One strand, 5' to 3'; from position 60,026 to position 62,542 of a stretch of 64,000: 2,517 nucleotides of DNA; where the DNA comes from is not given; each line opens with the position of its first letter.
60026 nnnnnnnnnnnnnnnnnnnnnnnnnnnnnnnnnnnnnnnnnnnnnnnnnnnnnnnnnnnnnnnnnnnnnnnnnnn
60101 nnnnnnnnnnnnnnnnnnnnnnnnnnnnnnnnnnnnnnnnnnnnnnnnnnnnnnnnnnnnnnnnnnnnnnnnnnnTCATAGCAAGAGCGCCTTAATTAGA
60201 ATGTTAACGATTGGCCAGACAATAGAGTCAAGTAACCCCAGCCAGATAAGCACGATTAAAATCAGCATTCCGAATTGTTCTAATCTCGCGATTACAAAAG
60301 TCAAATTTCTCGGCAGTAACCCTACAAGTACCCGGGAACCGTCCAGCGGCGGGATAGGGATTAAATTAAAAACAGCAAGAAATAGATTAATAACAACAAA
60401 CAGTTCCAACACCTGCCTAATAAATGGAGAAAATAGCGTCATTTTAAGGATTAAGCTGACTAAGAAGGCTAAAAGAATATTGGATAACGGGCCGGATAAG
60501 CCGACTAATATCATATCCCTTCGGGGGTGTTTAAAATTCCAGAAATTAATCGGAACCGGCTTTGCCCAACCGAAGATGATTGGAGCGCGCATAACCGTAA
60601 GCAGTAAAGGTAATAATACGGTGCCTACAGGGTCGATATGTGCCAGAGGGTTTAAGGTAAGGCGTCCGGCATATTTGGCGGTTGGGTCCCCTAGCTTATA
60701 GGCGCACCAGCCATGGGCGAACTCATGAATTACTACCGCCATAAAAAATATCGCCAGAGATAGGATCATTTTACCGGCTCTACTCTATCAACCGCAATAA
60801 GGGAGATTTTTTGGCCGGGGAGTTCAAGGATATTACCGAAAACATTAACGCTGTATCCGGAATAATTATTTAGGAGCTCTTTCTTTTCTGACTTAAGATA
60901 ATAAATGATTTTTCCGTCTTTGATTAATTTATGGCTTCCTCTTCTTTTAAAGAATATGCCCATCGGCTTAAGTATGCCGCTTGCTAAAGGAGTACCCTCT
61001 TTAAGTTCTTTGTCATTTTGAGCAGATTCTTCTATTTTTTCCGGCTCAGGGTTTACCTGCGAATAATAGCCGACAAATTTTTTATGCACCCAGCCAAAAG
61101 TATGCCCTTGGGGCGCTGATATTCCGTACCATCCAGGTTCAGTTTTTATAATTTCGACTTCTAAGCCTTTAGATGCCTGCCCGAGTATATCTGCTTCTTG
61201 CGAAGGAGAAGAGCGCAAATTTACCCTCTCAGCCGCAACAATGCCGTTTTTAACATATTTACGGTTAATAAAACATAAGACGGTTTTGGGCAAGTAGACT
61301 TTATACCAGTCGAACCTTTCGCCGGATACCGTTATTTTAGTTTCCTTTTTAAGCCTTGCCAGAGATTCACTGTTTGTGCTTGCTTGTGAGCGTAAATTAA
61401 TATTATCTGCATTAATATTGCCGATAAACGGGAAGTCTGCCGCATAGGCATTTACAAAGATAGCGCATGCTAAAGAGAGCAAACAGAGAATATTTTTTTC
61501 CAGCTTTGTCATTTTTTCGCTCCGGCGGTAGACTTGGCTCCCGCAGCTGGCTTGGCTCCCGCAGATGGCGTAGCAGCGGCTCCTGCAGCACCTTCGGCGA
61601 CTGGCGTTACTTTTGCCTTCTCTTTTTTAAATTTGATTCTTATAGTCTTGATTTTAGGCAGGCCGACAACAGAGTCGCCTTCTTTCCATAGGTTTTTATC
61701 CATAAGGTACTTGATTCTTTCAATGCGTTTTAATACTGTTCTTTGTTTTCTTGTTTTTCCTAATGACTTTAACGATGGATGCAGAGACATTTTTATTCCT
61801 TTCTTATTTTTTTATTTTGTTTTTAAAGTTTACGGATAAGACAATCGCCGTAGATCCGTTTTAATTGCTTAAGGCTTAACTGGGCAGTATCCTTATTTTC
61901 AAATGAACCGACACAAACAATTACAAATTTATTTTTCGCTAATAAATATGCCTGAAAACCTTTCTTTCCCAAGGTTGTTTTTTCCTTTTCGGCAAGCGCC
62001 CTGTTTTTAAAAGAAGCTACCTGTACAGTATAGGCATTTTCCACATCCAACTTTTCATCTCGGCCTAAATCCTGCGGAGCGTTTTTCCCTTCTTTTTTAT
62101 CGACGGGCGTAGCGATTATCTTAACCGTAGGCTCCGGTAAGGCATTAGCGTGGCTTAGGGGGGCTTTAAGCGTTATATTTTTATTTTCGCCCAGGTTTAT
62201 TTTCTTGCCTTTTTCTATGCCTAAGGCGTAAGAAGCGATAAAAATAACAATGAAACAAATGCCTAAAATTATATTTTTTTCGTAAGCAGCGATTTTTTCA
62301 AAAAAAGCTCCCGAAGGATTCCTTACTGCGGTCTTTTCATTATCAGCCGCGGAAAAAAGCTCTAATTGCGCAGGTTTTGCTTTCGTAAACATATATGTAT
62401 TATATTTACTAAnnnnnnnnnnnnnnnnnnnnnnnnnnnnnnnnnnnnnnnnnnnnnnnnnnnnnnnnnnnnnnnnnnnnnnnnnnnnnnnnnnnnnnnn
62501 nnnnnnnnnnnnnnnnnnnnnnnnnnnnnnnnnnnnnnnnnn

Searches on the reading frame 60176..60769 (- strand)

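Call 82: search_protein_families(library=pfam, proteins=[window:60176-60769:-], max_evalue=0.00001)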
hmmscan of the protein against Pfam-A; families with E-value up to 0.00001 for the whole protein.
window:60176-60769:- (197 aa): 1 family
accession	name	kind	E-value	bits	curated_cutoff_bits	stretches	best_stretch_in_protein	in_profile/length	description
PF02163.28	Peptidase_M50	-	2.2e-13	50.5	27.2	1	118-175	160-218/221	Peptidase family M50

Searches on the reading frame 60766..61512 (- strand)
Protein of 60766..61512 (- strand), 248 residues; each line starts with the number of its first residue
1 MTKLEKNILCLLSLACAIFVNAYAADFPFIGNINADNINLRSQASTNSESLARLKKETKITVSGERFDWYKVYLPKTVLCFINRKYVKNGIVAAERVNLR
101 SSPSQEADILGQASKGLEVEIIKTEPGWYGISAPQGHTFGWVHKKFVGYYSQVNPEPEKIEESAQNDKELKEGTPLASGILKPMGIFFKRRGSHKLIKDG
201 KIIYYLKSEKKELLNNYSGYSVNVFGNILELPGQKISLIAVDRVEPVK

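Call 82: search_protein_families(library=pfam, proteins=[window:60766-61512:-], max_evalue=0.00001)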
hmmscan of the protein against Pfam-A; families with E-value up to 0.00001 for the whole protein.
window:60766-61512:- (248 aa): 2 families
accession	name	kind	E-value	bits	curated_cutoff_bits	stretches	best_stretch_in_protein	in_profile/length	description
PF08239.17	SH3_3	-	3.2e-23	82.1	27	2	96-147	2-53/54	Bacterial SH3 domain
PF06347.19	SH3_4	-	2e-11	43.9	24.1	1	94-145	2-52/56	Bacterial SH3 domain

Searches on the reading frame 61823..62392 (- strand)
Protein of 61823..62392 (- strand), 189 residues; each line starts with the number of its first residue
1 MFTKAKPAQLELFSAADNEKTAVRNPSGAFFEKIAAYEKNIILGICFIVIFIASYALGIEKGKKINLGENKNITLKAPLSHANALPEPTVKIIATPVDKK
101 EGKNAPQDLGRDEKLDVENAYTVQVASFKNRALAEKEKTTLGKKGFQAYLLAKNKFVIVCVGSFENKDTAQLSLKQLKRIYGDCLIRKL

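Call 82: search_protein_families(library=pfam, proteins=[window:61823-62392:-], max_evalue=0.00001)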
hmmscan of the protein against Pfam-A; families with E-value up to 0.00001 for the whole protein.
window:61823-62392:- (189 aa): 1 family
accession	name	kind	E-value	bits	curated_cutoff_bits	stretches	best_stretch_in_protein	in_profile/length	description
PF05036.18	SPOR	-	3.1e-13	50.3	21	1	119-187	3-75/76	SPOR domain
